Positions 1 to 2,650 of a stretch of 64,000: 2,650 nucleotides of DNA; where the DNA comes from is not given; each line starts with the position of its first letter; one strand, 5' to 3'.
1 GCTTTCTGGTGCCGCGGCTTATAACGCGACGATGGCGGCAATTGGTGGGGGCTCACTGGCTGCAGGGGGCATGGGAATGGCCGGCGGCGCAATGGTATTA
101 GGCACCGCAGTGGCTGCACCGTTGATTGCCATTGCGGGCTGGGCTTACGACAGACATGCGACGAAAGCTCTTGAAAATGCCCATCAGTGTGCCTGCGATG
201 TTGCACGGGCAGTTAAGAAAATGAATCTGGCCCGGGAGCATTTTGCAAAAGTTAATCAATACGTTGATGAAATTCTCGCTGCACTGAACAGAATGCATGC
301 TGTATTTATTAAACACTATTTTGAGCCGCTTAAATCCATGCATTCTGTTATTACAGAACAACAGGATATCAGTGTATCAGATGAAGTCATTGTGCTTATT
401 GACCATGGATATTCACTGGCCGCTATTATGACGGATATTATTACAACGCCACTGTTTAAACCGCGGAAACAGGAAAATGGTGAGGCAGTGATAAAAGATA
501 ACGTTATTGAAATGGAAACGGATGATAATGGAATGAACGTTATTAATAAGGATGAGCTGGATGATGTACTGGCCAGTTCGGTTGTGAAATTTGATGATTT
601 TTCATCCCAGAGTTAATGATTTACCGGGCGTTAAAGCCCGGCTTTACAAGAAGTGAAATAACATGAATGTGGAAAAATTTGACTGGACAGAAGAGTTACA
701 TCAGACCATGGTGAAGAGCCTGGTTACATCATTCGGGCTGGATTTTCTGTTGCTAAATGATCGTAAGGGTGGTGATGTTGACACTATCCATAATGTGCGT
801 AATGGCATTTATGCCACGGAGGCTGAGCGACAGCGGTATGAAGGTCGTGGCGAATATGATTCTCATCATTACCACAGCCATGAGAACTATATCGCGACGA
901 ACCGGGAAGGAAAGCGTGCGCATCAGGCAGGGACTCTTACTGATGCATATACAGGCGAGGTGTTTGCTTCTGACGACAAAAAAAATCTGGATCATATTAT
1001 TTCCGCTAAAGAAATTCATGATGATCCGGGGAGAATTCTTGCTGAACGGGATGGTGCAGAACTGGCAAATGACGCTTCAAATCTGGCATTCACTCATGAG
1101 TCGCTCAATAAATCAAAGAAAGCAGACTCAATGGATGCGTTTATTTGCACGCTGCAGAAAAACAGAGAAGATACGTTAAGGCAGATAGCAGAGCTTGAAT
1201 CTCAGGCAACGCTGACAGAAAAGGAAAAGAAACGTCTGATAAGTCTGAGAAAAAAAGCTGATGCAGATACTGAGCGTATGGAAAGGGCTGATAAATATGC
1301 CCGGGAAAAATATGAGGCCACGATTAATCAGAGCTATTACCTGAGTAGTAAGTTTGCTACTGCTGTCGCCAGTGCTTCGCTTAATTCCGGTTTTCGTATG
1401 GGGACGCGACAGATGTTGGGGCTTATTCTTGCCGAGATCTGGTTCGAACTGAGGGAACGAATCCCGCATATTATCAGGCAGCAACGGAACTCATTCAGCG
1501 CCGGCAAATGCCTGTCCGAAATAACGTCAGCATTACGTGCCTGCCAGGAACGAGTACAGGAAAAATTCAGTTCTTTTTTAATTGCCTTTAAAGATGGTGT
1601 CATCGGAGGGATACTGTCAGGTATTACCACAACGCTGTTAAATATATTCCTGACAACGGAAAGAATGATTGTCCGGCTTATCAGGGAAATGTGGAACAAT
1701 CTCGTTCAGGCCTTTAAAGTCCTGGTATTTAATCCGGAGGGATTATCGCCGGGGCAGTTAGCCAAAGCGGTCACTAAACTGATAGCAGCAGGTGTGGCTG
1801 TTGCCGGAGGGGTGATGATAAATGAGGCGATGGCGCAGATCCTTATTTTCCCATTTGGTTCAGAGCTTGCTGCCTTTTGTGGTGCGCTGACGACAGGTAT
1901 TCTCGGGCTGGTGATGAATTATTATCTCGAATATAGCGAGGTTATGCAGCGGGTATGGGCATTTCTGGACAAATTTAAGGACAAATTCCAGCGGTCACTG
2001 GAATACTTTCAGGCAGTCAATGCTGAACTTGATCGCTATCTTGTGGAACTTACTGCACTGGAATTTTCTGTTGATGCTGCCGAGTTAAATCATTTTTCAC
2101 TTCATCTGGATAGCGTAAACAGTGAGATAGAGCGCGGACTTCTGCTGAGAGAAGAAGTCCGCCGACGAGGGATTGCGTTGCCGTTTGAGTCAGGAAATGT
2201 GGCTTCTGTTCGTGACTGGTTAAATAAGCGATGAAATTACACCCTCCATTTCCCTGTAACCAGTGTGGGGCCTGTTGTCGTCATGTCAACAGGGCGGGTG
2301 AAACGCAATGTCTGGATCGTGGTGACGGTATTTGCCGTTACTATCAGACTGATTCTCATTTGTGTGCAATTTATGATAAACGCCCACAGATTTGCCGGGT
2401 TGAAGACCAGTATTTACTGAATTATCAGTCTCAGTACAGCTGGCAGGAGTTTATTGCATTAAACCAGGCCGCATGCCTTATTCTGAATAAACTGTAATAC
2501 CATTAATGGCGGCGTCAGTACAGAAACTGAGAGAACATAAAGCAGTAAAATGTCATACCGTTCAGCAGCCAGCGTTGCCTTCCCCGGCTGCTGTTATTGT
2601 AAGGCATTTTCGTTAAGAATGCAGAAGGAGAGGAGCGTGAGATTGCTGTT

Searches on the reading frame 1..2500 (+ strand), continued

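Call 63: search_protein_representatives(alignment_id=A1)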
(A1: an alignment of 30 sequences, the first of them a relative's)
Query: 30 sequences, 361 profile positions. Proteins with E-value up to 0.001 (for the whole library): 3931; up to 1e-10: 2440; up to 1e-30: 858. The best 150 are listed.
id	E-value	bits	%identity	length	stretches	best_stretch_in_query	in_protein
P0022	3.2e-173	592.3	-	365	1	1-360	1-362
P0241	1.3e-137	475.1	-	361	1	1-357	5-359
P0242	3.3e-134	463.9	-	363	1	1-357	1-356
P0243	2.4e-129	447.9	-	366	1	1-359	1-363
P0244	2.7e-124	431.3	-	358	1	1-359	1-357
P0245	4.3e-124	430.6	-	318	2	195-359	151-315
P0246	2.3e-117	408.5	-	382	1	1-359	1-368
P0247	4.3e-113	394.5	-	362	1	1-359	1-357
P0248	3.7e-112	391.4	-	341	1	1-349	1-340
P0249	4.7e-108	377.9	-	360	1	1-359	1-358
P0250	2.6e-107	375.4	-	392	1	3-346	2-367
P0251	3.7e-106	371.6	-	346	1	1-354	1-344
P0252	1.2e-101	356.8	-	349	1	3-359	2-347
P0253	1.4e-101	356.6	-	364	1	10-358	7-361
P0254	1.5e-101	356.5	-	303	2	161-357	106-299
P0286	1.7e-58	214.8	-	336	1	1-313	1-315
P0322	8.6e-53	196.1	-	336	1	1-312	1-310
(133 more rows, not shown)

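Call 65: find_encoding_contigs(protein=P0286, flank=5000, max_places=3)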
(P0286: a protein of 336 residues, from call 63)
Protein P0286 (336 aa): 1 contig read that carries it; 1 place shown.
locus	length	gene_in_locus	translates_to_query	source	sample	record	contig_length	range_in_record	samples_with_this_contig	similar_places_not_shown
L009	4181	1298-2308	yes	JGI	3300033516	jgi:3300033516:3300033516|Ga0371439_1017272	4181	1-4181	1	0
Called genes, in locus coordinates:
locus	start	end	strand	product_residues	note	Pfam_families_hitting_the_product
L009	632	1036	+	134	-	-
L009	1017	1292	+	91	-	PF03692:CxxCxxCC (faint)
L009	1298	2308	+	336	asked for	-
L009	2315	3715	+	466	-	-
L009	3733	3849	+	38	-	-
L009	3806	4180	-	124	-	?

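Call 66: find_encoding_contigs(protein=P0322, flank=5000, max_places=3)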
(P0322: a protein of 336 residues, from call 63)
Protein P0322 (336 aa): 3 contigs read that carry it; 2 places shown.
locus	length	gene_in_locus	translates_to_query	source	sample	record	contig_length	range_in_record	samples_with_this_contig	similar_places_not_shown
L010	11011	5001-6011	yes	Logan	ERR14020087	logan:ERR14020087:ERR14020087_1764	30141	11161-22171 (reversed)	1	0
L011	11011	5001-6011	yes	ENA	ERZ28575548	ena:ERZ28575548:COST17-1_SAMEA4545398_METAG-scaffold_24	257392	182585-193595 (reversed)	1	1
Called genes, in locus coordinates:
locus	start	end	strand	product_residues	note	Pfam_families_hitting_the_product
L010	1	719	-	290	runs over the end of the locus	-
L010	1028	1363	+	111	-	-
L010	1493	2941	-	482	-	PF17767:NAPRTase_N, PF04095:NAPRTase, PF17956:NAPRTase_C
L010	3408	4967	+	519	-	-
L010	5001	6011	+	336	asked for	-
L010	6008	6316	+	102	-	PF03692:CxxCxxCC (weak)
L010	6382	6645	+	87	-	PF19611:DUF6116 (weak)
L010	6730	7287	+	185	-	PF10050:DUF2284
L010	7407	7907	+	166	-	PF09719:C_GCAxxG_C_C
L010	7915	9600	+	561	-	PF01266:DAO (faint), PF07992:Pyr_redox_2, PF13450:NAD_binding_8 (faint), PF13738:Pyr_redox_3 (faint), PF00070:Pyr_redox, PF02852:Pyr_redox_dim, PF00581:Rhodanese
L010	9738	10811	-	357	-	PF00465:Fe-ADH, PF13685:Fe-ADH_2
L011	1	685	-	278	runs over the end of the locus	-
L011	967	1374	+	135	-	PF01243:PNPOx_N (weak)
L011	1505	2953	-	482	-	PF17767:NAPRTase_N, PF04095:NAPRTase, PF17956:NAPRTase_C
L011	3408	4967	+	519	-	-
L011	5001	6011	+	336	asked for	-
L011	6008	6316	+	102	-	PF03692:CxxCxxCC (weak)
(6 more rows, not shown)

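Call 71: search_protein_families(proteins=[L010:3408-4964:+, L009:2315-3712:+, L010:5001-6008:+, L009:1298-2305:+, L009:632-1033:+, L002:5606-5995:+, L010:6008-6313:+], library=padloc, max_evalue=0.1)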
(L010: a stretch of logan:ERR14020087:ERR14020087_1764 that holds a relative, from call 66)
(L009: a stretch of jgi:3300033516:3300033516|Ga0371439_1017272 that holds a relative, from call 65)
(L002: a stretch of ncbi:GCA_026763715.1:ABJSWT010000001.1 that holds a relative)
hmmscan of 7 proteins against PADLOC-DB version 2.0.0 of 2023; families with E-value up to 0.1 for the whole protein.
L010:3408-4964:+ (519 aa): 5 families
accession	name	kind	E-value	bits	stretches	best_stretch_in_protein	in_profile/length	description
PDLC04409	PDC-M09B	-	3.9e-19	66.6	1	84-469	68-440/480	-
PDLC04408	PDC-M09B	-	9e-16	55.4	1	83-469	71-448/486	-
PDLC01248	Cas1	-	0.0055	14.2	0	155-236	80-144/289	"CAS-I,CAS-II,CAS-III,CAS-IV,CAS-V,CAS-VI; acquisition_1"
PDLC01249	Cas1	-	0.0073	13.9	1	155-252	80-154/246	"CAS-I,CAS-II,CAS-III,CAS-IV,CAS-V,CAS-VI; acquisition_1"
PDLC01843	CARF2--CARF_HEPN_CSX20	-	0.022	11.7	1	143-284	183-298/498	-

L009:2315-3712:+ (466 aa): 2 families
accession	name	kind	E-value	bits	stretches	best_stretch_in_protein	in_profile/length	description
PDLC04409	PDC-M09B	-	5.8e-09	33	1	124-405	152-429/480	-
PDLC04784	PDC-M72B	-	0.043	11.8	1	72-171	59-152/193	-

L010:5001-6008:+ (336 aa): 3 families
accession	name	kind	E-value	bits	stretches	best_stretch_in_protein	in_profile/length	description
PDLC04407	PDC-M09A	-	5.9e-27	92.9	1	26-302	12-274/282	-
PDLC04406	PDC-M09A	-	8.8e-27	92.4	1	111-308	130-323/330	-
PDLC03841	LeoBC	-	2.1e-05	21.9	1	35-258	381-543/601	-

L009:1298-2305:+ (336 aa): 2 families
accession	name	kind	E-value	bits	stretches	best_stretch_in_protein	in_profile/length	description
PDLC04407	PDC-M09A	-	2.1e-27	94.4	1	33-296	19-264/282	-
PDLC04406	PDC-M09A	-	4e-24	83.7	1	35-296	65-307/330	-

L009:632-1033:+ (134 aa): 0 families

L002:5606-5995:+ (130 aa): 0 families

L010:6008-6313:+ (102 aa): 0 families

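Call 72: find_homologous_proteins(query=L010:3408-4964:+)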
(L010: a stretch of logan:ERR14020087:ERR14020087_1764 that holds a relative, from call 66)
Query L010:3408-4964:+ (519 aa): 290 proteins with E <= 0.001 among 8000 candidates; the best 120 are listed.
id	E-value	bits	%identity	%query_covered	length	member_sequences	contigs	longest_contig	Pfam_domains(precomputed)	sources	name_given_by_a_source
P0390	0.0e+0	1108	98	100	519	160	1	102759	-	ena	-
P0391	1.3e-204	698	60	100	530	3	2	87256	-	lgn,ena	-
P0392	6.3e-193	660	59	98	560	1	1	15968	-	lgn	-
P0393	8.5e-192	656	58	98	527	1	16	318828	-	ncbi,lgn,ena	-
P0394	3.2e-173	595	52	98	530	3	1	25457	-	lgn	-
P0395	1.9e-145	503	48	98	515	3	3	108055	-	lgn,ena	-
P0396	3.2e-143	496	48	95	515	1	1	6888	-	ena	-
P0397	1.2e-141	491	48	95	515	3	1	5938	-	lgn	-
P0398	1.5e-141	490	47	95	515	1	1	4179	-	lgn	-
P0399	9.0e-139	481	46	98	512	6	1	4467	-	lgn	-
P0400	1.5e-137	477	47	95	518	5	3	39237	-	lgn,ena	-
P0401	2.0e-136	474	45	97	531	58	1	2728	PF26373.1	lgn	-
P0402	1.8e-134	467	46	95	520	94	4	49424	-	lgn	-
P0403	8.0e-134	465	48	94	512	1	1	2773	-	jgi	jgi:hypothetical protein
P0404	8.8e-134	465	46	94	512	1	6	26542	PF26373.1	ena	-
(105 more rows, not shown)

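Call 77: profile_search(alignment_id=A3)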
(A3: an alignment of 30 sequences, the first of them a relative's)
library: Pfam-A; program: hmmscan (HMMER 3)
A. the first sequence (519 residues): domains with independent E <= 10: 4; with E <= 0.001: 0
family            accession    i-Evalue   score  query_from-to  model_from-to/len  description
DUF456            PF04306.18      0.053    14.2     361-414        49-100/139  Protein of unknown function (DUF456)
CC_BshC           PF24850.1       0.057    13.7     179-228        69-118/159  Bacillithiol biosynthesis BshC, C-terminal coiled-coil domain
DUF1090           PF06476.17       0.21    12.0     188-220        21-53/110  Protein of unknown function (DUF1090)
C19orf12          PF20721.2           8     6.7     332-405         6-77/163  C19orf12-like protein
B. every sequence of the alignment scanned on its own (30 sequences): families by number of members that match
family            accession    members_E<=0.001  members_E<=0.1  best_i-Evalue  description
LUC7              PF03194.20                 0               6        1.8e-03  LUC7 N_terminus
YlqD              PF11068.13                 0               3        3.8e-02  YlqD protein
MFS_3             PF05977.19                 0               1        4.6e-03  Transmembrane secretion effector
LRS4              PF10422.14                 0               1        1.3e-02  Monopolin complex subunit LRS4
Mfa_like_2        PF15415.12                 0               1        1.6e-02  Fimbrillin-like
Mitofilin         PF09731.14                 0               1        2.1e-02  Mitochondrial inner membrane protein
MIS13             PF08202.16                 0               1        2.3e-02  Mis12-Mtw1 protein family
DHC_N2            PF08393.18                 0               1        2.3e-02  Dynein heavy chain, N-terminal region 2
Exonuc_VII_L      PF02601.20                 0               1        2.4e-02  Exonuclease VII, large subunit
DUF643            PF04867.17                 0               1        2.6e-02  Protein of unknown function (DUF643)
CorA              PF01544.23                 0               1        2.9e-02  CorA-like Mg2+ transporter protein
DUF3970           PF13113.11                 0               1        3.3e-02  Protein of unknown function (DUF3970)
Tho2              PF11262.13                 0               1        4.1e-02  Transcription factor/nuclear export subunit protein 2
Acyl_transf_1     PF00698.26                 0               1        4.4e-02  Acyl transferase domain
DUF5344           PF17279.8                  0               1        5.1e-02  Family of unknown function (DUF5344)
LYRM2-like        PF20263.4                  0               1        5.2e-02  LYR motif-containing protein 2-like
DUF456            PF04306.18                 0               1        5.3e-02  Protein of unknown function (DUF456)
CC_BshC           PF24850.1                  0               1        5.7e-02  Bacillithiol biosynthesis BshC, C-terminal coiled-coil domain
DUF1090           PF06476.17                 0               1        6.3e-02  Protein of unknown function (DUF1090)
Sm_multidrug_ex   PF06695.16                 0               1        6.8e-02  Putative small multi-drug export protein

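Call 78: search_protein_families(proteins=[L010:3408-4964:+, L001:8537-9613:+, L002:5606-5995:+], library=phrogs, max_evalue=0.1)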
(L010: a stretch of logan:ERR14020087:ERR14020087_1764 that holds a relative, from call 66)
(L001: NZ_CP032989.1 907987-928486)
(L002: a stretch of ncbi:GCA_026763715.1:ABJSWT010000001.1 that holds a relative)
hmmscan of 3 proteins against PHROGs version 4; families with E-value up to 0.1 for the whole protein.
L010:3408-4964:+ (519 aa): 1 family
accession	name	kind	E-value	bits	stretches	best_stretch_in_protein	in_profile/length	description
phrog_30511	-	unknown function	0.039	15.2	0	388-409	3-24/56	-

L001:8537-9613:+ (359 aa): 1 family
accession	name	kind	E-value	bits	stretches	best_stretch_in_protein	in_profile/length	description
phrog_1538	-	tail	0.043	13.5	1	25-182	569-689/811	tail length tape measure protein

L002:5606-5995:+ (130 aa): 1 family
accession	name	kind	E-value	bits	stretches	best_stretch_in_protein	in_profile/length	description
phrog_632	-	moron, auxiliary metabolic gene and host takeover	0.012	16.8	0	38-106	73-141/143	tellurite resistance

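Call 79: search_solved_structures(query=A3, max_evalue=10)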
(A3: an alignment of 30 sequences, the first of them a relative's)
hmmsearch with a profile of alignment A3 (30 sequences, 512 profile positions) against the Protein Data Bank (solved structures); distinct sequences matched with E-value up to 10: 6.
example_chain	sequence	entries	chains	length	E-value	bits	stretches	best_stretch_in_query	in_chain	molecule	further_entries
4v8i_AY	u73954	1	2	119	0.074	14.9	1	166-217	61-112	Ribosome-associated inhibitor A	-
1l4s_A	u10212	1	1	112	0.097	14.5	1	166-215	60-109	Protein yfiA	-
9h4q_R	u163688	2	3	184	0.097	14.5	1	75-135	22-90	Protein MEH1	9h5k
12dq_1y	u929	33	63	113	0.098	14.5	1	166-215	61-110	Ribosome-associated inhibitor A | Protein yfiA | Protein Y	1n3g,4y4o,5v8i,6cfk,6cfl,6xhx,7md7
5fdu_1x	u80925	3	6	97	0.5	12.1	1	166-202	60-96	Ribosome-associated inhibitor A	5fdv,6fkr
6jwp_C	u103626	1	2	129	0.64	11.8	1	107-135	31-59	Protein MEH1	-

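Call 104: search_dna_similar(query=L001:8537-9613:+, collection=phages, mode=protein, max_rows=25, rows=spread)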
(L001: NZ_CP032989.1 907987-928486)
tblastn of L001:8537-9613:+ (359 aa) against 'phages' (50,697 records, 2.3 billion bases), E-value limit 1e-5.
Records with a match: 7; places in all: 7; records where one place covers at least 80% of the query: 7.
Best place of each record, by identity: <60% 7.
By first word of the organism name: Aeromonas 7.
By host as written in the record: Aeromonas hydrophila 7.
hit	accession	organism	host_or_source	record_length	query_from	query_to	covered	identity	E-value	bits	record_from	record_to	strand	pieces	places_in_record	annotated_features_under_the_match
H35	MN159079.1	Aeromonas phage D9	Aeromonas hydrophila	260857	23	322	84%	32.0%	1e-10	69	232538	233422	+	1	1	hypothetical protein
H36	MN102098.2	Aeromonas phage D3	Aeromonas hydrophila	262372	23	322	84%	32.0%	1e-10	69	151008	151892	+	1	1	hypothetical protein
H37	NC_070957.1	Aeromonas phage D3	Aeromonas hydrophila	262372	23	322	84%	32.0%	1e-10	69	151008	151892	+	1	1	hypothetical protein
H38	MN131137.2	Aeromonas phage D6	Aeromonas hydrophila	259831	23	322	84%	31.5%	2e-10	68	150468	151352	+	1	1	hypothetical protein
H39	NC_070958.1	Aeromonas phage D6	Aeromonas hydrophila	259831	23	322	84%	31.5%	2e-10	68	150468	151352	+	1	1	hypothetical protein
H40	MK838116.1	Aeromonas phage LAh10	Aeromonas hydrophila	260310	23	322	84%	31.1%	5e-11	70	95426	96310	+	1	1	putative chemotaxis protein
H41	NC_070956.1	Aeromonas phage LAh10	Aeromonas hydrophila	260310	23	322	84%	31.1%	5e-11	70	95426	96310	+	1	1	putative chemotaxis protein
